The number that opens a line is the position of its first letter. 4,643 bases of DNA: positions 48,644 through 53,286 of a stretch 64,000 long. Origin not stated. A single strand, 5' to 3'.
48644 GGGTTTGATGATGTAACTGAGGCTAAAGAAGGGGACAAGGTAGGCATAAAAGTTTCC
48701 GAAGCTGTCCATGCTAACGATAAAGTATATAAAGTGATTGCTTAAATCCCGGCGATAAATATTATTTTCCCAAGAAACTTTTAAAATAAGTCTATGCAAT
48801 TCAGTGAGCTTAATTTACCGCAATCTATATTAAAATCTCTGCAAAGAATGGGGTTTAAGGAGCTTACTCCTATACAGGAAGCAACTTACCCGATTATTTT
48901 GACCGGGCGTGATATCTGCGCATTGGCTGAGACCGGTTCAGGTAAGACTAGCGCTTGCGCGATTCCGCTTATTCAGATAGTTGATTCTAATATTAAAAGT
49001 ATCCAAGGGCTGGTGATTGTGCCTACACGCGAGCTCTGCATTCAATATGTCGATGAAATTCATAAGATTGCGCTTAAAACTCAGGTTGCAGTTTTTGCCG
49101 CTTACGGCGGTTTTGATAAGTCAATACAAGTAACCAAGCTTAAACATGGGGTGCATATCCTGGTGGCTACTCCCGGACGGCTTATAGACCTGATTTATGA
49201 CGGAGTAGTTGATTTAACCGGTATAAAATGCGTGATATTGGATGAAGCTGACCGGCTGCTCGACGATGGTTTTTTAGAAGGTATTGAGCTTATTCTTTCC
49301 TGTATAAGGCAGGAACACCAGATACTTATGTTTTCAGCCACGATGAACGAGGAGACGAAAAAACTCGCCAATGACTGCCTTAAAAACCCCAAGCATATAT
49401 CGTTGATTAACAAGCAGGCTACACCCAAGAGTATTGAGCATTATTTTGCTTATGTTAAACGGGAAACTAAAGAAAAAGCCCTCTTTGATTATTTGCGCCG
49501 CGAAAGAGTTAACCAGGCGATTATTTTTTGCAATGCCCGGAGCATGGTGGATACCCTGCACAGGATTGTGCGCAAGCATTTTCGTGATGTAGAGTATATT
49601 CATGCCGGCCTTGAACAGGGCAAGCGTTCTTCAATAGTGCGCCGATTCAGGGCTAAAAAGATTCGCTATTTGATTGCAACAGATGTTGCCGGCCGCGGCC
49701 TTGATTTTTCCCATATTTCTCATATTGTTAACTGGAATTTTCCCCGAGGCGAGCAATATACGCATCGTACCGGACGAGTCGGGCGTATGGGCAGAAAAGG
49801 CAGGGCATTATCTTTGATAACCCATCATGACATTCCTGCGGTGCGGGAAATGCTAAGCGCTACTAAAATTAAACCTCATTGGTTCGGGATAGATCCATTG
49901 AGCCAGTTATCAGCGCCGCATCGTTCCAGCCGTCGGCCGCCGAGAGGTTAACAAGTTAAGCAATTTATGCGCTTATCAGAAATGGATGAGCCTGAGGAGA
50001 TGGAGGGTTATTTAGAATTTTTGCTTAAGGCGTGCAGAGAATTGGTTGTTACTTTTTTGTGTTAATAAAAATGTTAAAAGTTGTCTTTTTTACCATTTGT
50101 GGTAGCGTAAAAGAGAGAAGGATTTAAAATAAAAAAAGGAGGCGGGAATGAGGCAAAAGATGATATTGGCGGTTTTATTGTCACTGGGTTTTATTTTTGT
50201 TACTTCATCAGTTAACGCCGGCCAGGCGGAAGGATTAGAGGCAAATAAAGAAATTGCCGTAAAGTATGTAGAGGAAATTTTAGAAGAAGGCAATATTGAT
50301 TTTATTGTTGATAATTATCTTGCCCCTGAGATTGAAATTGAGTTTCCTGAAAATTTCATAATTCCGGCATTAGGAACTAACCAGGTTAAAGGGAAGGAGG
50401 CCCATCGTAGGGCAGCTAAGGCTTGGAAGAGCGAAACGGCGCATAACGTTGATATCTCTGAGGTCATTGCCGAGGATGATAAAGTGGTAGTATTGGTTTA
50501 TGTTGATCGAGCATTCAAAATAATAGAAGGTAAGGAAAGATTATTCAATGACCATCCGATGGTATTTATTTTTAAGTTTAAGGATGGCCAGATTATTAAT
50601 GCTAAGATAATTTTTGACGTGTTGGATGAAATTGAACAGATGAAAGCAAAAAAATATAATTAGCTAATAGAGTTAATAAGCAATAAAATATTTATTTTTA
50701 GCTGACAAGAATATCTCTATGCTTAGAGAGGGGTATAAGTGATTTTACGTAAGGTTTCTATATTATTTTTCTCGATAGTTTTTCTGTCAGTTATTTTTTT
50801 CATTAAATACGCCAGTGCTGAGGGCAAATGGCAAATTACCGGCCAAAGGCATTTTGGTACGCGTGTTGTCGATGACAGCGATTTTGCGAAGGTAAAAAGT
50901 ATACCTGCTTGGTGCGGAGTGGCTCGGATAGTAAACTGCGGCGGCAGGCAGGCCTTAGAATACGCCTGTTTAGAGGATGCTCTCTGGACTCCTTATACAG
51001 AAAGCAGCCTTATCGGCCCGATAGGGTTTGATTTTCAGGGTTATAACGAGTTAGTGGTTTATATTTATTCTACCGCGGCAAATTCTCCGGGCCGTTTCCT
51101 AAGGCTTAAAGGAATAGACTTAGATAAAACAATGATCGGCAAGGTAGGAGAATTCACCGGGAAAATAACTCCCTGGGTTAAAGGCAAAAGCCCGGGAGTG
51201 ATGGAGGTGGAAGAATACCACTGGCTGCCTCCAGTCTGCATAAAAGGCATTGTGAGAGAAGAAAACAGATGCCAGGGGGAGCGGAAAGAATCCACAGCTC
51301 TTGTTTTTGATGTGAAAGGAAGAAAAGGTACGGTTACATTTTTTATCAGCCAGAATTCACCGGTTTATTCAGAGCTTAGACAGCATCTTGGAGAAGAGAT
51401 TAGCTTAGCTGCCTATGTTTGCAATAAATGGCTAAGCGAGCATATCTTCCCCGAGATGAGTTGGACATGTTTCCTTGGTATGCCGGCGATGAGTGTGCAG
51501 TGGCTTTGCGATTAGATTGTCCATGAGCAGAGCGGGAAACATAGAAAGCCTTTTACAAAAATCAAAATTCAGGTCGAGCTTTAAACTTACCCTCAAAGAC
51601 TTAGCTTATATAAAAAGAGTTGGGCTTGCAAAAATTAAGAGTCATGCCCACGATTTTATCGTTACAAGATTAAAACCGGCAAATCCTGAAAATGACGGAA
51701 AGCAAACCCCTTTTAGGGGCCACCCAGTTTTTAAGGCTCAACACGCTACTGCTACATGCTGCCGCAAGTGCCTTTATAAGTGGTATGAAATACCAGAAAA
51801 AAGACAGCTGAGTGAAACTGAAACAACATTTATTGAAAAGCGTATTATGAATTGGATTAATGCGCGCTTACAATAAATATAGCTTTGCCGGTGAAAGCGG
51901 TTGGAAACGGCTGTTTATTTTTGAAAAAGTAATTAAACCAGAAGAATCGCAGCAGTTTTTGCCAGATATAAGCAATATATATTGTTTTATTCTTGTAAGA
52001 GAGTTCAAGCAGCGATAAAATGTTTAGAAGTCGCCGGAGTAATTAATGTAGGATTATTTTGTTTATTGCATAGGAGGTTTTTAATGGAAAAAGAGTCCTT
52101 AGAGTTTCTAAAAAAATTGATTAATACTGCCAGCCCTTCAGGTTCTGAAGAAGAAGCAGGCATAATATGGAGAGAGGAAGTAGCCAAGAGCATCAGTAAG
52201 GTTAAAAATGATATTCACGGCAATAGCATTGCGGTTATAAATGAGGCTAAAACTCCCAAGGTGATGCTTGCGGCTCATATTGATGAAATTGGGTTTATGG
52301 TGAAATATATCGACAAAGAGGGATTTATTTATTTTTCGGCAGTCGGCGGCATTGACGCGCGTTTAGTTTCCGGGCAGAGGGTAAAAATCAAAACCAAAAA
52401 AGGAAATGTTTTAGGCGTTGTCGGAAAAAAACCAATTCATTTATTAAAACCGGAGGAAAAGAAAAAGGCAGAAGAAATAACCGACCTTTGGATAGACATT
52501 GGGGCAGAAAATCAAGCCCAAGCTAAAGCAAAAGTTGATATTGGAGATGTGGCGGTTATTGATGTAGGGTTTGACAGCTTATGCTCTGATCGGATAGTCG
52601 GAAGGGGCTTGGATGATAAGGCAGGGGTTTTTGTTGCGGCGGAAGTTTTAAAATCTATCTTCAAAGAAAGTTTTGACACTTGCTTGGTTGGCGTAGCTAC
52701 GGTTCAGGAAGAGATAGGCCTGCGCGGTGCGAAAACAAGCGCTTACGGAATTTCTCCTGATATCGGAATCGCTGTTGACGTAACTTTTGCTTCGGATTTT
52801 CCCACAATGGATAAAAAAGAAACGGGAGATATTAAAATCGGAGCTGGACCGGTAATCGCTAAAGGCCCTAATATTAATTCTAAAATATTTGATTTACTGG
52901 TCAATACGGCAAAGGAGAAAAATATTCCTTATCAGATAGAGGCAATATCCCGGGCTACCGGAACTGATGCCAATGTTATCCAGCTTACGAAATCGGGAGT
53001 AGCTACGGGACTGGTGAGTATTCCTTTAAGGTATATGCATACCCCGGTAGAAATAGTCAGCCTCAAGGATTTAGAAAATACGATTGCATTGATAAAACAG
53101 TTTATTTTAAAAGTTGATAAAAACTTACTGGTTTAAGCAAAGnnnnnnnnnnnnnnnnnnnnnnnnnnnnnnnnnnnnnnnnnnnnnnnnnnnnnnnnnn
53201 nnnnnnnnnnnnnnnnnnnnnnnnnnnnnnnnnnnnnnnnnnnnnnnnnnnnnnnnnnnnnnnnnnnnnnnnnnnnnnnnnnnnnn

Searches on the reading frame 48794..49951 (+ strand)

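Call 13: search_protein_families(library=pfam, proteins=[window:48794-49951:+], max_evalue=0.01)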
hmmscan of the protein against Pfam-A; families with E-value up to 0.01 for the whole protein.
window:48794-49951:+ (385 aa): 4 families
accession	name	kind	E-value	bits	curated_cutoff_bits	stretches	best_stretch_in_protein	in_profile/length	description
PF00270.35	DEAD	-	2.7e-45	154.5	26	1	25-190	1-166/167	DEAD/DEAH box helicase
PF00271.37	Helicase_C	-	4.7e-25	88.4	23.5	1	226-333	2-110/110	Helicase conserved C-terminal domain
PF04851.21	ResIII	-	3.6e-08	33.9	22.5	1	39-185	24-163/164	Type III restriction enzyme, res subunit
PF13401.12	AAA_22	-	0.0021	18.8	27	1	44-177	11-116/130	AAA domain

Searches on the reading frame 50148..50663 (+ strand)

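Call 13: search_protein_families(library=pfam, proteins=[window:50148-50663:+], max_evalue=0.01)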
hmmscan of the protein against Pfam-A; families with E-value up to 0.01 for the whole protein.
window:50148-50663:+ (171 aa): 2 families
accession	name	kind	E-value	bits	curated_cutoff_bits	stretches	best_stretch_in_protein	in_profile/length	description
PF12680.13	SnoaL_2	-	1.1e-08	36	27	1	39-150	3-100/102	SnoaL-like domain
PF07366.18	SnoaL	-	7.3e-05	23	28.4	1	66-164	23-125/126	SnoaL-like polyketide cyclase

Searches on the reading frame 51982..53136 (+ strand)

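Call 13: search_protein_families(library=pfam, proteins=[window:51982-53136:+], max_evalue=0.01)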
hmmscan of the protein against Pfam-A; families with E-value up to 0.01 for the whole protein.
window:51982-53136:+ (384 aa): 3 families
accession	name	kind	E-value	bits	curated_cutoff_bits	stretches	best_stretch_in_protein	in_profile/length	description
PF05343.19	Peptidase_M42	-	1.1e-95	320.5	23.2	1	80-370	1-292/292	M42 glutamyl aminopeptidase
PF01546.33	Peptidase_M20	-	2.2e-09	37.9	24.6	1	203-376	26-205/206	Peptidase family M20/M25/M40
PF02127.20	Peptidase_M18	-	4.5e-05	22.9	24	1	279-374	330-431/432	Aminopeptidase I zinc metalloprotease (M18)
